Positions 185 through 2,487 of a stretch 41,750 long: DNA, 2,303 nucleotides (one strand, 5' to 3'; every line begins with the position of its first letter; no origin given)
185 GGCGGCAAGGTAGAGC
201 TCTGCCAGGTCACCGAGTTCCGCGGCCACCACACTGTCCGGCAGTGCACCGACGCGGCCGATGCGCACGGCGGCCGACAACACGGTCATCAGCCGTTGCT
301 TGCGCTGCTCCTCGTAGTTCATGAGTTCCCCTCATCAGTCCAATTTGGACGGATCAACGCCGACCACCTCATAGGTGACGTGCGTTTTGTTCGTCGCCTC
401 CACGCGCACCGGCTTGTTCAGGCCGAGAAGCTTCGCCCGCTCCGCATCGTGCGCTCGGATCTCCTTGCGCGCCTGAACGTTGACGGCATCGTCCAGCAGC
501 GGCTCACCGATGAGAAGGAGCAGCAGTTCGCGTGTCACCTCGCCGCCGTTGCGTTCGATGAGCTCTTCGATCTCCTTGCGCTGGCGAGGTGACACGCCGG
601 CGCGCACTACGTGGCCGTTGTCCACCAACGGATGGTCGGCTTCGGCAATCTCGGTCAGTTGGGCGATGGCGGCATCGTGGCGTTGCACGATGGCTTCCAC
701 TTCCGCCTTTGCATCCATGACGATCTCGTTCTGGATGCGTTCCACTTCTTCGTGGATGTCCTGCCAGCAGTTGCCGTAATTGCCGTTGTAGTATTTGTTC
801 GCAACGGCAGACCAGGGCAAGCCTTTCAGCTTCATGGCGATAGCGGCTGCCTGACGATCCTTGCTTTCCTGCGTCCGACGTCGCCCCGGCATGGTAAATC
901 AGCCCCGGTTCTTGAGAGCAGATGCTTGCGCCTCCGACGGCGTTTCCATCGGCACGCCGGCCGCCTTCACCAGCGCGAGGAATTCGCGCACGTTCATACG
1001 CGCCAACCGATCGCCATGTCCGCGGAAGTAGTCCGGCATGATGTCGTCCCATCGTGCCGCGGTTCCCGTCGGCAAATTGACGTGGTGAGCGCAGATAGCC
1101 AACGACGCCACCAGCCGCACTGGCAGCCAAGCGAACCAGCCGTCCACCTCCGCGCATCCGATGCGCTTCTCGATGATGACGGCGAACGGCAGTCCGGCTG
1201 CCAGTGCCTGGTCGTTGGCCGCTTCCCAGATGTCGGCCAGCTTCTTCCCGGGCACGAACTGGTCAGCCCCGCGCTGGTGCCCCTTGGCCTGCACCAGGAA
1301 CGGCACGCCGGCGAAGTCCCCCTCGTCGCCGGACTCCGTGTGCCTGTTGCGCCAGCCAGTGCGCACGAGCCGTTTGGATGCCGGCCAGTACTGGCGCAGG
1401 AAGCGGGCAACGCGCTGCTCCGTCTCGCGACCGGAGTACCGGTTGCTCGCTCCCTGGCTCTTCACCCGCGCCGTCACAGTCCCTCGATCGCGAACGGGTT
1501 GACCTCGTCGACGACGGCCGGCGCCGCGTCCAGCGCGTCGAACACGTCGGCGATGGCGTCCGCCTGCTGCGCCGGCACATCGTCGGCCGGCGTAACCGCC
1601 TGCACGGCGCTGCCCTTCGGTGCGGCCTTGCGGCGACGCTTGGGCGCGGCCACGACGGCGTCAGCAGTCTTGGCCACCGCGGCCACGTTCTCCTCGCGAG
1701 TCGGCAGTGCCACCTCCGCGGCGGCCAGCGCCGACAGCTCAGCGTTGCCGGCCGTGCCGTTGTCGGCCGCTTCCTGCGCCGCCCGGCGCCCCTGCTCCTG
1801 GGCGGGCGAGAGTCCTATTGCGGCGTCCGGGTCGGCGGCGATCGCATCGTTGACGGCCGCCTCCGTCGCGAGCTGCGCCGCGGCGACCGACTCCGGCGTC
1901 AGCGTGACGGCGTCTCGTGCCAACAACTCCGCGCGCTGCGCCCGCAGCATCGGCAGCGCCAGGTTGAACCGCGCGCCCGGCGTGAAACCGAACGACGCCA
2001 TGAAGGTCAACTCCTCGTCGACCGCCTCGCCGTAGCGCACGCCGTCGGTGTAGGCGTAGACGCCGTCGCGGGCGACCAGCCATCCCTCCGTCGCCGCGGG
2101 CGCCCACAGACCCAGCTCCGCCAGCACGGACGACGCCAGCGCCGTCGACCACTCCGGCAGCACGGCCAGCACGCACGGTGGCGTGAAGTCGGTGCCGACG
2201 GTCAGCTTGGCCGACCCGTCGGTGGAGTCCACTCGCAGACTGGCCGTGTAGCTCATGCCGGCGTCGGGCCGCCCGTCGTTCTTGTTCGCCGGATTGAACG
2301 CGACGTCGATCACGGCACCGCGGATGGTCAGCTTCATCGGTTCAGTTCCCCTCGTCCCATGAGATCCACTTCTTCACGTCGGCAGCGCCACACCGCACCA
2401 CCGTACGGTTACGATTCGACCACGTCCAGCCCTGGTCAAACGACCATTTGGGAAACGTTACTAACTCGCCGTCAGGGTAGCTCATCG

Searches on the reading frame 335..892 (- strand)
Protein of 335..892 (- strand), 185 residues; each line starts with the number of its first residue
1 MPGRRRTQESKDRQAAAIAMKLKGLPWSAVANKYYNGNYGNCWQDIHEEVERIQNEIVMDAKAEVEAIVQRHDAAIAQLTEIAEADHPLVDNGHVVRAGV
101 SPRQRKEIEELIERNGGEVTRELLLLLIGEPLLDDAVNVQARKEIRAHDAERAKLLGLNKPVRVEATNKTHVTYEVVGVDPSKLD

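Call 97: search_protein_families(library=phrogs, proteins=[window:335-892:-], max_evalue=0.01)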
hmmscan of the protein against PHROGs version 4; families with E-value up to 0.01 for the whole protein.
window:335-892:- (185 aa): 1 family
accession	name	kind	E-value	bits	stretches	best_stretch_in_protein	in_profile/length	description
phrog_645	-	DNA, RNA and nucleotide metabolism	1.1e-11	46.2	1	4-173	17-135/196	Rnase E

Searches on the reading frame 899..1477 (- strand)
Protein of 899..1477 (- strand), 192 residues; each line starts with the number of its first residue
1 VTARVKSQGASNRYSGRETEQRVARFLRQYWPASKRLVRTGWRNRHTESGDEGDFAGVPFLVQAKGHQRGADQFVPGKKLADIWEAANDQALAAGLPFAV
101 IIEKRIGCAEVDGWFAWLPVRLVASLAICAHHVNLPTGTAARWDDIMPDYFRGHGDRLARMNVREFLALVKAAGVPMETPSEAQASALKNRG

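Call 8: search_protein_families(library=pfam, proteins=[window:899-1477:-], max_evalue=0.01)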
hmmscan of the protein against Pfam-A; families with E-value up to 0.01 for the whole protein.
window:899-1477:- (192 aa): 0 families

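Call 9: search_protein_families(library=phrogs, proteins=[window:899-1477:-], max_evalue=0.001)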
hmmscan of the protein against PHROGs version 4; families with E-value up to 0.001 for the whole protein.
window:899-1477:- (192 aa): 1 family
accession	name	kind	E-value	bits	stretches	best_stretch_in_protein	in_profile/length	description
phrog_244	-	DNA, RNA and nucleotide metabolism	1.4e-09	39.5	1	6-121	2-104/186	RusA-like Holliday junction resolvase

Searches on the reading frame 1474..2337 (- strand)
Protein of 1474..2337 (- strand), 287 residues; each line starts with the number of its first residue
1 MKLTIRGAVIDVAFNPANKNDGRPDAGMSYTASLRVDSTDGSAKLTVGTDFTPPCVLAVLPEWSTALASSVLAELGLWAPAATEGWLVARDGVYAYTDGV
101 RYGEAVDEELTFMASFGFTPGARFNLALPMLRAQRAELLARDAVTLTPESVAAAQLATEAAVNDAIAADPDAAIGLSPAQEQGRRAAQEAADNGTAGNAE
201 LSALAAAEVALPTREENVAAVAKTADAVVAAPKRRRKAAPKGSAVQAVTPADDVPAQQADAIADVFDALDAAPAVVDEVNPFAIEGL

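Call 8: search_protein_families(library=pfam, proteins=[window:1474-2337:-], max_evalue=0.01)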
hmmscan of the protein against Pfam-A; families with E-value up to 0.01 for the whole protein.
window:1474-2337:- (287 aa): 0 families

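Call 9: search_protein_families(library=phrogs, proteins=[window:1474-2337:-], max_evalue=0.001)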
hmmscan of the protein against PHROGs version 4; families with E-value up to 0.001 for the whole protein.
window:1474-2337:- (287 aa): 0 families

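Call 63: find_homologous_proteins(query=window:1474-2337:-, max_evalue=0.001)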
Query window:1474-2337:- (287 aa): 29 proteins with E <= 0.001 among 8000 candidates.
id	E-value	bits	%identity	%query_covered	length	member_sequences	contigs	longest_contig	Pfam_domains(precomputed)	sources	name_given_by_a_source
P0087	1.4e-172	590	100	100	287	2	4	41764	-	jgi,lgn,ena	-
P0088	3.0e-90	320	62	100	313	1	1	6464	-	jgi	jgi:hypothetical protein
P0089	2.5e-86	308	60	100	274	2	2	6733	-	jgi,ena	-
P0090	5.7e-71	257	53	100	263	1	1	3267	-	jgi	jgi:hypothetical protein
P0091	3.9e-69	251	52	100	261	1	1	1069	-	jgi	jgi:hypothetical protein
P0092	7.4e-69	250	53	100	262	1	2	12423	-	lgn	-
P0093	1.2e-65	240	51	100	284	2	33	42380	-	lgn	-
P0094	1.3e-65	240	51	100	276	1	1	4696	-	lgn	-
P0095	2.3e-65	239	51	100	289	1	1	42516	-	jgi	jgi:hypothetical protein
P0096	2.5e-65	239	49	100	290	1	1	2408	-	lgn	-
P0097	2.7e-64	235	50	100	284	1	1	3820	-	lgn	-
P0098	6.4e-64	234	70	52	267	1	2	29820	-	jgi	jgi:hypothetical protein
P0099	6.7e-63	231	52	100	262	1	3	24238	-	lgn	-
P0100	4.0e-60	222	49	100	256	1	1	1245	-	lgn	-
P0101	4.3e-57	212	45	100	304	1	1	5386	-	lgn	-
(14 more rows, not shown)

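Call 73: predict_structure(alignment_id=A3)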
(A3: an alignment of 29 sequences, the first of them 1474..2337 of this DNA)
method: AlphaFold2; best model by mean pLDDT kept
length: 287 residues; sequences in the alignment: 29
mean_pLDDT: 70.2   pTM: 0.48
mean pLDDT of the five models: 70.2, 69.1, 67.6, 65.7, 65.8
residues with pLDDT >= 90: 53; 70-90: 105; 50-70: 73; < 50: 56
segments of 3 or more residues with pLDDT < 50: 16-21, 195-199, 207-212, 228-230, 232-255, 257-259
pLDDT, mean of each block of 10 residues (from residue 1): 87 61 67 94 91 86 93 87 85 93 88 88 78 86 64 73 75 63 76 58 48 54 50 46 37 43 53 51 54
secondary structure, 60 per line:
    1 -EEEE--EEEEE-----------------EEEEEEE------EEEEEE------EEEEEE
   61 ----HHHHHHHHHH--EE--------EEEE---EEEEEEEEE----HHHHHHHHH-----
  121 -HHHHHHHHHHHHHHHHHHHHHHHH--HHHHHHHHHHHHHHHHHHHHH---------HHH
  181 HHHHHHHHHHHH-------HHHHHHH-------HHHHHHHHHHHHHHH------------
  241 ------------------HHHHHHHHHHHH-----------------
elements in order: E2-5 E8-12 E30-36 E43-48 E55-60 H65-74 E87-90 E94-102 H107-115 H122-145 H148-168 H178-192 H200-206 H214-228 H259-270

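Call 75: fold_search(model_id=the predicted structure, library=pdb)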
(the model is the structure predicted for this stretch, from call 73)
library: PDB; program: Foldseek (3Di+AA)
matches with E <= 10: 1021; with E <= 0.001: 0
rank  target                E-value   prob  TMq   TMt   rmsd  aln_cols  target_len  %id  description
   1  6ozb_C                1.3e-01  0.08  0.08  0.11  15.8       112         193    9  Crystal structure of the phycoerythrobilin-bound GAF domain from a cyanobacterial phytochrome (released 2020-05-20)
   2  7dbm_A                1.7e-01  0.05  0.09  0.06  17.1       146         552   12  HIV-1 reverse transcriptase mutant Q151M/Y115F/F116Y/M184V:DNA:dGTP ternary complex (released 2021-08-04)
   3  7a1d_A                2.0e-01  0.14  0.11  0.04  14.4       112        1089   18  Cryo-EM map of the large glutamate dehydrogenase composed of 180 kDa subunits from Mycobacterium smegmatis (open confo (released 2021-06-09)
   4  7ns9                  2.2e-01  0.02  0.07  0.11  17.6       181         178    8  Triphosphate tunnel metalloenzyme from Sulfolobus acidocaldarius in complex with triphosphate and calcium (released 2021-06-02)
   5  2l9p_MODEL_1_A        2.3e-01  0.06  0.11  0.17  16.7       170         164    9  Solution NMR Structure of Q5HLI9 from Staphylococcus epidermidis, Northeast Structural Genomics Consortium Tar (released 2011-04-20)
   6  6hr1_A                2.3e-01  0.04  0.08  0.06  23.5       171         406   10  Crystal structure of the YFPnano fusion protein (released 2020-04-08)
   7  6dtw_A                2.6e-01  0.04  0.09  0.06  18.3       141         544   12  HIV-1 Reverse Transcriptase Y181C Mutant in complex with JLJ 578 (released 2019-07-31)
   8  7oxq_A                2.6e-01  0.04  0.10  0.07  18.3       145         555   11  Crystal structure of HIV-1 reverse transcriptase with a double stranded DNA in complex with fragment 048 at the transi (released 2021-12-08)
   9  5j2m_A                2.9e-01  0.04  0.09  0.06  17.7       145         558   12  HIV-1 reverse transcriptase in complex with DNA and EFdA-triphosphate, a translocation-defective RT inhibitor (released 2016-08-03)
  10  1oo0_A                3.1e-01  0.06  0.10  0.17  13.5       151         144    9  Crystal structure of the Drosophila Mago nashi-Y14 complex (released 2003-05-27)
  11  6ik9_A                3.1e-01  0.04  0.09  0.06  17.5       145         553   11  HIV-1 reverse transcriptase with Q151M/G112S/D113A/Y115F/F116Y/F160L/I159L:DNA:dGTP ternary complex (released 2019-01-30)
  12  4bdu_A                3.3e-01  0.04  0.08  0.08  18.8       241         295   12  Bax BH3-in-Groove dimer (GFP) (released 2013-02-13)
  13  6wpf_A                3.3e-01  0.04  0.09  0.06  17.1       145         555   12  Structure of HIV-1 Reverse Transcriptase (RT) in complex with dsDNA and d4T (released 2020-11-04)
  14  3klf_A                3.3e-01  0.03  0.09  0.06  17.6       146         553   13  Crystal structure of wild-type HIV-1 Reverse Transcriptase crosslinked to a DSDNA with a bound excision product, AZTPP (released 2010-09-22)
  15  3v4i_A                3.7e-01  0.04  0.09  0.06  17.4       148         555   11  Crystal structure of HIV-1 reverse transcriptase (RT) with DNA and AZTTP (released 2012-01-18)
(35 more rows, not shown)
